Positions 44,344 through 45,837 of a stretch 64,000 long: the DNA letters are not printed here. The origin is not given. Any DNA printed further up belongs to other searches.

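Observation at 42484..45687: Barrel / 12-heme / lipoprotein-cytochrome triad in the same gene order as Geobacter ombB-omaB-omcB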

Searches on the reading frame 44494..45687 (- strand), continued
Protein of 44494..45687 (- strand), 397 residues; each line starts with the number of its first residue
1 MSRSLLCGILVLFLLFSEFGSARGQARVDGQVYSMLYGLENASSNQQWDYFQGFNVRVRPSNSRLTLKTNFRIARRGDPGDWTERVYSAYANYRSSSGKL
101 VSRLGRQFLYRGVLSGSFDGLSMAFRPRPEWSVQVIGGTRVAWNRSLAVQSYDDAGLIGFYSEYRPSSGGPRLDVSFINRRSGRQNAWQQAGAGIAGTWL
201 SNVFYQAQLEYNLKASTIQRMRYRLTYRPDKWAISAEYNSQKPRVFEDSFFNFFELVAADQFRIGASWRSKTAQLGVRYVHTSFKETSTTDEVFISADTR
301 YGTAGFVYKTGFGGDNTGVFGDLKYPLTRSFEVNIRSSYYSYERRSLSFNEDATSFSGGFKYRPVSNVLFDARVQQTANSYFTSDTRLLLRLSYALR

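Call 56: list_cluster_members(proteins=[P0232, P0276, P0301, P0303, P0317, P0324, P0325, P0337, P0338, P0340])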
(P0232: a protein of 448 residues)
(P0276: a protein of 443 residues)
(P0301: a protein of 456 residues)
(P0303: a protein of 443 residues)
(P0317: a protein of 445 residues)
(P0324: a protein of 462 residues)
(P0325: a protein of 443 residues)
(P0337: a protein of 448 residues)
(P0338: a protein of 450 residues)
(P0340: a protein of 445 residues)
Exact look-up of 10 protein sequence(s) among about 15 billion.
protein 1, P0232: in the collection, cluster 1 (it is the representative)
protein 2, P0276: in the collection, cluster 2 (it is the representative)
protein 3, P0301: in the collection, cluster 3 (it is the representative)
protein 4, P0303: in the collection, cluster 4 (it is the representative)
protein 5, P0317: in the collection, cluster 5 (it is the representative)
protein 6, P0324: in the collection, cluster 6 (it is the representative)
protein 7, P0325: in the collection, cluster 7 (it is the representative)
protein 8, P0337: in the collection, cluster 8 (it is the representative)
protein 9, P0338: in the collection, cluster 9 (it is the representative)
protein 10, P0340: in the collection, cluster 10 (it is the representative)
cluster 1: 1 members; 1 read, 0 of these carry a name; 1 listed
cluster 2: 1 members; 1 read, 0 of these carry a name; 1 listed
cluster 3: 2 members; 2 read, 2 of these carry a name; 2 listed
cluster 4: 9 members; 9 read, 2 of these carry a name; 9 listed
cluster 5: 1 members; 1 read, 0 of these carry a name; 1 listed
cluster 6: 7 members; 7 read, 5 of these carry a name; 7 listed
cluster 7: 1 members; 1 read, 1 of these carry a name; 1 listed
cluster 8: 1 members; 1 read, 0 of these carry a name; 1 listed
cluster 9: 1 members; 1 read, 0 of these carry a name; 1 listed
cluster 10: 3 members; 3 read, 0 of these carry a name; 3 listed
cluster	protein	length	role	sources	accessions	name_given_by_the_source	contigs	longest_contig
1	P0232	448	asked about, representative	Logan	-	-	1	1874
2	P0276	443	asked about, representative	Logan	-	-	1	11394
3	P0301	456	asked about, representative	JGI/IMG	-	hypothetical protein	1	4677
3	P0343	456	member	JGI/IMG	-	hypothetical protein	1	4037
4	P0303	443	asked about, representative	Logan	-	-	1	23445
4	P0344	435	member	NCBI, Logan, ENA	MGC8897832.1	MAG: hypothetical protein ACP5ON_06310 [Bacteroidota bacterium]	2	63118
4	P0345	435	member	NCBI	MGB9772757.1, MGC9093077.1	MAG: hypothetical protein ACP5JH_07530 [Bacteroidota bacterium]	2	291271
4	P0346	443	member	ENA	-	-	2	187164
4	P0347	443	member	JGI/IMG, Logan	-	-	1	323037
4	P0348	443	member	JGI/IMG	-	-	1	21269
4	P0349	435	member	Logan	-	-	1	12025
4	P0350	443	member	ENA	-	-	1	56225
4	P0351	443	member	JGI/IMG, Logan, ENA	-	-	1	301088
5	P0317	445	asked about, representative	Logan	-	-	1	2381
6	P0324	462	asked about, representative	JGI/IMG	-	hypothetical protein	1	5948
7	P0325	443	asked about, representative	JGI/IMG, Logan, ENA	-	hypothetical protein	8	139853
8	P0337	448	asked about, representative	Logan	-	-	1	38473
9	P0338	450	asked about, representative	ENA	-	-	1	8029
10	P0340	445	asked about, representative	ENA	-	-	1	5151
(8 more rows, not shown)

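Call 84: search_protein_families(library=pfam, proteins=[L029:8203-9939:+, L063:4808-6481:+, L012:4332-5318:+, L052:8657-9634:+, L021:4-1248:+, L046:3125-4273:+, L001:3388-6141:-, L001:8056-9381:+, L002:6743-8779:-], max_evalue=0.001)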
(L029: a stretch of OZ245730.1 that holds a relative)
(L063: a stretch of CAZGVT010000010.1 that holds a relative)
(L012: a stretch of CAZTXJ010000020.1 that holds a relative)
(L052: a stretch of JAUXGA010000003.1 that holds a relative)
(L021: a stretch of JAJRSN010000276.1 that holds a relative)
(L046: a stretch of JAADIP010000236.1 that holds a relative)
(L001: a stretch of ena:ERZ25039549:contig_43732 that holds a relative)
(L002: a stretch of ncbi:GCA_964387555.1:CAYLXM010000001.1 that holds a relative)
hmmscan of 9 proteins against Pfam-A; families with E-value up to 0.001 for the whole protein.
L029:8203-9939:+ (579 aa): 5 families
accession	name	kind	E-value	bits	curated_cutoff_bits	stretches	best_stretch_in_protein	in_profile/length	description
PF22113.1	Mtrc-MtrF_II-IV_dom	-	1.4e-14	54.4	30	2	237-328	75-167/176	Outer membrane cytochrome MtrC/MtrF-like, domains II/IV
PF14522.11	Cytochrome_C7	-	4.4e-08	33.3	24.8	0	212-283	12-67/67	Cytochrome c7 and related cytochrome c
PF13435.11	Cytochrome_C554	-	2.3e-06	28.9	20.8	1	151-221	2-84/84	Cytochrome c554 and c-prime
PF14537.11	Cytochrom_c3_2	-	1.2e-05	26.2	25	0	271-330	22-70/79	Cytochrome c3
PF02335.20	Cytochrom_C552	-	0.00012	21.7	24.1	1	404-563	228-379/438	Cytochrome c552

L063:4808-6481:+ (558 aa): 8 families
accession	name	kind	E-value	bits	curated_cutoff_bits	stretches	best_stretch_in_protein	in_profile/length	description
PF14522.11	Cytochrome_C7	-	3.1e-11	43.4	24.8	0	141-186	11-50/67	Cytochrome c7 and related cytochrome c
PF13435.11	Cytochrome_C554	-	9.1e-11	43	20.8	1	146-226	2-84/84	Cytochrome c554 and c-prime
PF18911.6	PKD_4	-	1.9e-05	25.1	27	1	42-127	2-83/85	PKD domain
PF22352.2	K319L-like_PKD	-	6.1e-05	23.4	27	1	67-128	19-83/84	K319L-like, PKD domain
PF17963.7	Big_9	-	0.00012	23.4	23.6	1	41-120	1-82/89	Bacterial Ig domain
PF22678.1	Cytochrom_c_NrfB-like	-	0.00026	21.8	27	1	248-327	1-72/89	Cytochrome c-type protein NrfB-like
PF14537.11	Cytochrom_c3_2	-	0.00029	21.7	25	0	218-289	6-64/79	Cytochrome c3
PF00801.26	PKD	-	0.00042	20.7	23.5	1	51-120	5-73/80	PKD domain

L012:4332-5318:+ (329 aa): 1 family
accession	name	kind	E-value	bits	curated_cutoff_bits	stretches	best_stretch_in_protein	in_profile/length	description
PF00581.25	Rhodanese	-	6.6e-24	84.7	22.2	2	70-145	9-96/102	Rhodanese-like domain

L052:8657-9634:+ (326 aa): 1 family
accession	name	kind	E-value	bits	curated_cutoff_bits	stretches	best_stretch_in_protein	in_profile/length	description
PF00581.25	Rhodanese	-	4.2e-20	72.5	22.2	2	67-148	10-101/102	Rhodanese-like domain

L021:4-1248:+ (415 aa): 7 families
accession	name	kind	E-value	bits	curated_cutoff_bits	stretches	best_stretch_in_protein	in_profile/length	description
PF14537.11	Cytochrom_c3_2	-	1.1e-12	48.7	25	2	50-169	2-78/79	Cytochrome c3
PF14522.11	Cytochrome_C7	-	4.9e-11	42.7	24.8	1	91-169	14-66/67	Cytochrome c7 and related cytochrome c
PF22113.1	Mtrc-MtrF_II-IV_dom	-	2.5e-08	34.1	30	0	207-305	8-106/176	Outer membrane cytochrome MtrC/MtrF-like, domains II/IV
PF09699.15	Paired_CXXCH_1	-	4e-06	26.9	20.6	0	256-289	8-39/41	Doubled CXXCH motif (Paired_CXXCH_1)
PF00684.25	DnaJ_CXXCXGXG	-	4.8e-06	27.2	32.7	0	129-176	11-55/65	DnaJ central domain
PF22678.1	Cytochrom_c_NrfB-like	-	9.6e-06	26.4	27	1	25-72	31-76/89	Cytochrome c-type protein NrfB-like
PF13435.11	Cytochrome_C554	-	3.2e-05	25.2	20.8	0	22-62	42-84/84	Cytochrome c554 and c-prime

L046:3125-4273:+ (383 aa): 2 families
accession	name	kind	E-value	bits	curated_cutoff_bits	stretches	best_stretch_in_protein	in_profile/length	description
PF14522.11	Cytochrome_C7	-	1.6e-05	25.1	24.8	0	180-262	5-66/67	Cytochrome c7 and related cytochrome c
PF14537.11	Cytochrom_c3_2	-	3.1e-05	24.8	25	0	182-262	1-78/79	Cytochrome c3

L001:3388-6141:- (917 aa): 6 families
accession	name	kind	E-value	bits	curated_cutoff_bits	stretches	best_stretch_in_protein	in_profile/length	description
PF22113.1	Mtrc-MtrF_II-IV_dom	-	2.2e-10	40.8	30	1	259-348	73-175/176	Outer membrane cytochrome MtrC/MtrF-like, domains II/IV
PF14522.11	Cytochrome_C7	-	6.2e-09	36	24.8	0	147-192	40-67/67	Cytochrome c7 and related cytochrome c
PF18962.6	Por_Secre_tail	-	2.8e-07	31.2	27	1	839-907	2-67/75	Secretion system C-terminal sorting domain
PF09699.15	Paired_CXXCH_1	-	3.9e-07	30.1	20.6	0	335-380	9-39/41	Doubled CXXCH motif (Paired_CXXCH_1)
PF14537.11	Cytochrom_c3_2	-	1.9e-05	25.4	25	0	241-339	6-78/79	Cytochrome c3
PF22352.2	K319L-like_PKD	-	0.00049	20.5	27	1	63-129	16-83/84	K319L-like, PKD domain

L001:8056-9381:+ (441 aa): 6 families
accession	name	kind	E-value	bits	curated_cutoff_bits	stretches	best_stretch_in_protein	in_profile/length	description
PF14537.11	Cytochrom_c3_2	-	1.7e-13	51.2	25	1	60-179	2-78/79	Cytochrome c3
PF14522.11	Cytochrome_C7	-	4e-11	43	24.8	0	37-108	13-67/67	Cytochrome c7 and related cytochrome c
PF22113.1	Mtrc-MtrF_II-IV_dom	-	9.9e-07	28.9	30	0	64-154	81-166/176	Outer membrane cytochrome MtrC/MtrF-like, domains II/IV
PF13435.11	Cytochrome_C554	-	2.3e-06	28.9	20.8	0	35-72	46-84/84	Cytochrome c554 and c-prime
PF09699.15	Paired_CXXCH_1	-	2.4e-06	27.6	20.6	0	217-246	8-39/41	Doubled CXXCH motif (Paired_CXXCH_1)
PF22678.1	Cytochrom_c_NrfB-like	-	0.00031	21.6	27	0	103-187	1-76/89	Cytochrome c-type protein NrfB-like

L002:6743-8779:- (678 aa): 5 families
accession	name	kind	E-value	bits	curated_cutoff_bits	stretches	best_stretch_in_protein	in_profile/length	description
PF14522.11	Cytochrome_C7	-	3e-22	78.6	24.8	2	542-598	14-67/67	Cytochrome c7 and related cytochrome c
PF14537.11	Cytochrom_c3_2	-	8.8e-22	77.8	25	1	232-312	5-78/79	Cytochrome c3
PF02085.21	Cytochrom_CIII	-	3.3e-15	56.7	22.9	1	221-312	20-101/101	Class III cytochrome C family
PF03264.19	Cytochrom_NNT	-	1.7e-09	38.1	24.1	1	32-170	17-168/174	NapC/NirT cytochrome c family, N-terminal region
PF09699.15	Paired_CXXCH_1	-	0.00016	21.8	20.6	0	342-375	7-38/41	Doubled CXXCH motif (Paired_CXXCH_1)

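Call 85: list_cluster_members(proteins=[window:44494-45687:-, window:43498-44463:-, window:42484-43485:-, window:48856-51219:-, window:46796-48127:-, window:45778-46401:-, window:51248-51766:-, window:48130-48813:-, window:55874-57562:-, window:39794-40609:+])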
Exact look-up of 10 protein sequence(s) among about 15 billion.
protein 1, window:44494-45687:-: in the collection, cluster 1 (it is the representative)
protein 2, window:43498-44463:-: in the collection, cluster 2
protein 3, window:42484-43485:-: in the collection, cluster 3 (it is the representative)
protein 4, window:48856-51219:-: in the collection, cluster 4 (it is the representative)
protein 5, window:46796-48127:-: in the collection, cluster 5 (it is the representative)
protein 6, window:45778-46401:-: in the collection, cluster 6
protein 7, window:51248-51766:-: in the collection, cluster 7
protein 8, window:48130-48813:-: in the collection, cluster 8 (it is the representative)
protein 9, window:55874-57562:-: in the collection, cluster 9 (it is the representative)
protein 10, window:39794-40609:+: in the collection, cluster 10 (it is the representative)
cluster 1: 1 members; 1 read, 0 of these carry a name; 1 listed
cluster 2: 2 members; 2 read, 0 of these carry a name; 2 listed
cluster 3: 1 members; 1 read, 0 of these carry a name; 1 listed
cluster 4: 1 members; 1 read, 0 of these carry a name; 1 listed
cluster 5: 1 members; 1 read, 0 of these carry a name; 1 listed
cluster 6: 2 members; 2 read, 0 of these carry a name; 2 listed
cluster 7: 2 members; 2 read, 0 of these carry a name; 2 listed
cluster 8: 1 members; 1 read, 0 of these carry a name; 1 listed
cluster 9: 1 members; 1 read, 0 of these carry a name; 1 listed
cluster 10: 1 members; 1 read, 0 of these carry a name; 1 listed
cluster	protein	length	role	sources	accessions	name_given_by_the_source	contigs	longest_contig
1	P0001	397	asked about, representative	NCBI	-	-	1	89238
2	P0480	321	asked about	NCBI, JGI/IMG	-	-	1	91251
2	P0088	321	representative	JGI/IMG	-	-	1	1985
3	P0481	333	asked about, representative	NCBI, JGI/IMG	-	-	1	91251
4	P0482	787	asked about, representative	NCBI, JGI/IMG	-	-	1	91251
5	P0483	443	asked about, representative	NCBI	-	-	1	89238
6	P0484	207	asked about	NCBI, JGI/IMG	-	-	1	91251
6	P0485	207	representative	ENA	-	-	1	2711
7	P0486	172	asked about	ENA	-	-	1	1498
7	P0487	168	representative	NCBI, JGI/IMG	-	-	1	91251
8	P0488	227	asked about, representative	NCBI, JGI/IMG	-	-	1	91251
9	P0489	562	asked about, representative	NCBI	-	-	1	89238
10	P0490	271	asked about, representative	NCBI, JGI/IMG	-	-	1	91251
